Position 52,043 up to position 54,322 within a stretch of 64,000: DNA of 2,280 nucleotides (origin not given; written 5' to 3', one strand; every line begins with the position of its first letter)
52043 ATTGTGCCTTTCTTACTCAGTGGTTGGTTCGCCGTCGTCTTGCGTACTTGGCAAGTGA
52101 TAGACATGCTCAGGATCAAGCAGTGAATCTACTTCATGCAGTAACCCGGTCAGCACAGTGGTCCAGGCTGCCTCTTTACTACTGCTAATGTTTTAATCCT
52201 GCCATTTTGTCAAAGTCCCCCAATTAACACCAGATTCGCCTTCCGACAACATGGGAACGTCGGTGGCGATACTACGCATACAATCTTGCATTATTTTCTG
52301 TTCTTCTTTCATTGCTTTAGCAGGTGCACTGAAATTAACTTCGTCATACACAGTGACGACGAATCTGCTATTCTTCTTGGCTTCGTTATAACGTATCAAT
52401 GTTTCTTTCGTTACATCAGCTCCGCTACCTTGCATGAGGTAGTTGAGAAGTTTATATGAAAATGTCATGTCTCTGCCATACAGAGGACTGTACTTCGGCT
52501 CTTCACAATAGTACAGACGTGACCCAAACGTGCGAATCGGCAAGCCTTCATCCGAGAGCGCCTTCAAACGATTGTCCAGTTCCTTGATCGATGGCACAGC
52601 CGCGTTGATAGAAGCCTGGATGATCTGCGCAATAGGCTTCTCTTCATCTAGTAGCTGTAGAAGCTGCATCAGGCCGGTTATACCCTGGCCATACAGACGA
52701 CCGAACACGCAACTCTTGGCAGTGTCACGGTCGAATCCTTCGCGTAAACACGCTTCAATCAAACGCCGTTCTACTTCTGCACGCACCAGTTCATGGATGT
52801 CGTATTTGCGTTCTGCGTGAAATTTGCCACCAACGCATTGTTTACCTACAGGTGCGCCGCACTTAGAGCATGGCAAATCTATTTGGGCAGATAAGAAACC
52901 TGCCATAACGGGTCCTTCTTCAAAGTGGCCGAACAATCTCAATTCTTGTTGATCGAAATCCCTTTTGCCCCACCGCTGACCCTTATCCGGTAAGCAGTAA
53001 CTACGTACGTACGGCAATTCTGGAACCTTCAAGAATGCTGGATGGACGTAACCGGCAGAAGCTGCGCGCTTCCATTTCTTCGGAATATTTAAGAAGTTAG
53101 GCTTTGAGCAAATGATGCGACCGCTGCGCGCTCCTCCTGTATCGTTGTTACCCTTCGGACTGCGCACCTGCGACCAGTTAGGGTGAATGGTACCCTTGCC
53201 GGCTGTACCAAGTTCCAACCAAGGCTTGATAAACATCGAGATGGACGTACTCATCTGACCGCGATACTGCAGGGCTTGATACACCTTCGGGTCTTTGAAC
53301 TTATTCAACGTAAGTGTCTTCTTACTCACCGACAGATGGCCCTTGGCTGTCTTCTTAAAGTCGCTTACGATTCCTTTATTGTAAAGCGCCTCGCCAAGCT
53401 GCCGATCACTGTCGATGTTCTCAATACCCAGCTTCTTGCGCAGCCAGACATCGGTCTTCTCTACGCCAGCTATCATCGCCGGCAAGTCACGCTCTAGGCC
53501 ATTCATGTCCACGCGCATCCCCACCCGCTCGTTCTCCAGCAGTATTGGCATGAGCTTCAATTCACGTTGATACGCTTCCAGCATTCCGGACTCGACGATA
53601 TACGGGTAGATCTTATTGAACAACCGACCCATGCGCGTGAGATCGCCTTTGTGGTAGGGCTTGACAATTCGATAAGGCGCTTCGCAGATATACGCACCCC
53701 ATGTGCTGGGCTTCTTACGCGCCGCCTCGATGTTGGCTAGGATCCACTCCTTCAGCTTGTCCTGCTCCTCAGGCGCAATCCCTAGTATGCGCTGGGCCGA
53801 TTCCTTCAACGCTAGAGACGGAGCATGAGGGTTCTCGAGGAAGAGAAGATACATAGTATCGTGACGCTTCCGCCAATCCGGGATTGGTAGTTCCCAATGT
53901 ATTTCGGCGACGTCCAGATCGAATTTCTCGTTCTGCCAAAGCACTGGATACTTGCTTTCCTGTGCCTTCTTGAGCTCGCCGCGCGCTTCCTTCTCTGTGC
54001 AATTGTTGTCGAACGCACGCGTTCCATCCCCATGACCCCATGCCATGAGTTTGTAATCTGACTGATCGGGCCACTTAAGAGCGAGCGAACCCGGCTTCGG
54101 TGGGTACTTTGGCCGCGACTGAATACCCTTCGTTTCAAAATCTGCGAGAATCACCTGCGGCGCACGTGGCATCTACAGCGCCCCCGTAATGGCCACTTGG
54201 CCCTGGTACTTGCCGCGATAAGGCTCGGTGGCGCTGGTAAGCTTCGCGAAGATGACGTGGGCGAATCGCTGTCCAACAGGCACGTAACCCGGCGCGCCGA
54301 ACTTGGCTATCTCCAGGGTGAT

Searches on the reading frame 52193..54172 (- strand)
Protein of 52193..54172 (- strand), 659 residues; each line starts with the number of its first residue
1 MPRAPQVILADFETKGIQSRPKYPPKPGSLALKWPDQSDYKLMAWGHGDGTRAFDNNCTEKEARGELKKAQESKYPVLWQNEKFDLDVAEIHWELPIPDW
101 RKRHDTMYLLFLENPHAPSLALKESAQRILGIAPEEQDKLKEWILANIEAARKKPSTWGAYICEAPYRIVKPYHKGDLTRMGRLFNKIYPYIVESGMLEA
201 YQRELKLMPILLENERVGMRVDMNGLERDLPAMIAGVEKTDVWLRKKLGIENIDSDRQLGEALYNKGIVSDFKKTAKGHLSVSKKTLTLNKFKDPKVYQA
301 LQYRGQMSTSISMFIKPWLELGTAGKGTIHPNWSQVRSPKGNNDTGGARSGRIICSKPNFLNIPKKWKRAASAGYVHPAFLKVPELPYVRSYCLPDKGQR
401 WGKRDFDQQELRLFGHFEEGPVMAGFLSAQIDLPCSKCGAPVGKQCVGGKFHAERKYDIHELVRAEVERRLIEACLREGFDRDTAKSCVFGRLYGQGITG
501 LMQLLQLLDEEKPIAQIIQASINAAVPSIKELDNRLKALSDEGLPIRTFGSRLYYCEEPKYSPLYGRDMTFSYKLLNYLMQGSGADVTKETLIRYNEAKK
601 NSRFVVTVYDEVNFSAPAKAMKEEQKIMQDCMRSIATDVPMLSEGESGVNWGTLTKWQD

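Call 29: search_protein_families(library=phrogs, proteins=[window:52193-54172:-], max_evalue=0.001)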
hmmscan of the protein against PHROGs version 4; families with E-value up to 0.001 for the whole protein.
window:52193-54172:- (659 aa): 6 families
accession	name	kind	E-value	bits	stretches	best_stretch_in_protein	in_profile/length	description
phrog_17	-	DNA, RNA and nucleotide metabolism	1e-56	193.7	1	11-657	676-1236/1445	DNA polymerase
phrog_12241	-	DNA, RNA and nucleotide metabolism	5.9e-09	36.4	0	7-129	129-248/502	DNA polymerase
phrog_2573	-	DNA, RNA and nucleotide metabolism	8e-06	26.2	1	482-639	86-252/336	DNA polymerase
phrog_15971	-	DNA, RNA and nucleotide metabolism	1.2e-05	25.7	1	479-651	209-372/376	DNA polymerase I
phrog_10285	-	DNA, RNA and nucleotide metabolism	1.6e-05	25.1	1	564-645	232-312/321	DNA polymerase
phrog_5995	-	DNA, RNA and nucleotide metabolism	6.4e-05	23.6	1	576-642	84-166/236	DNA polymerase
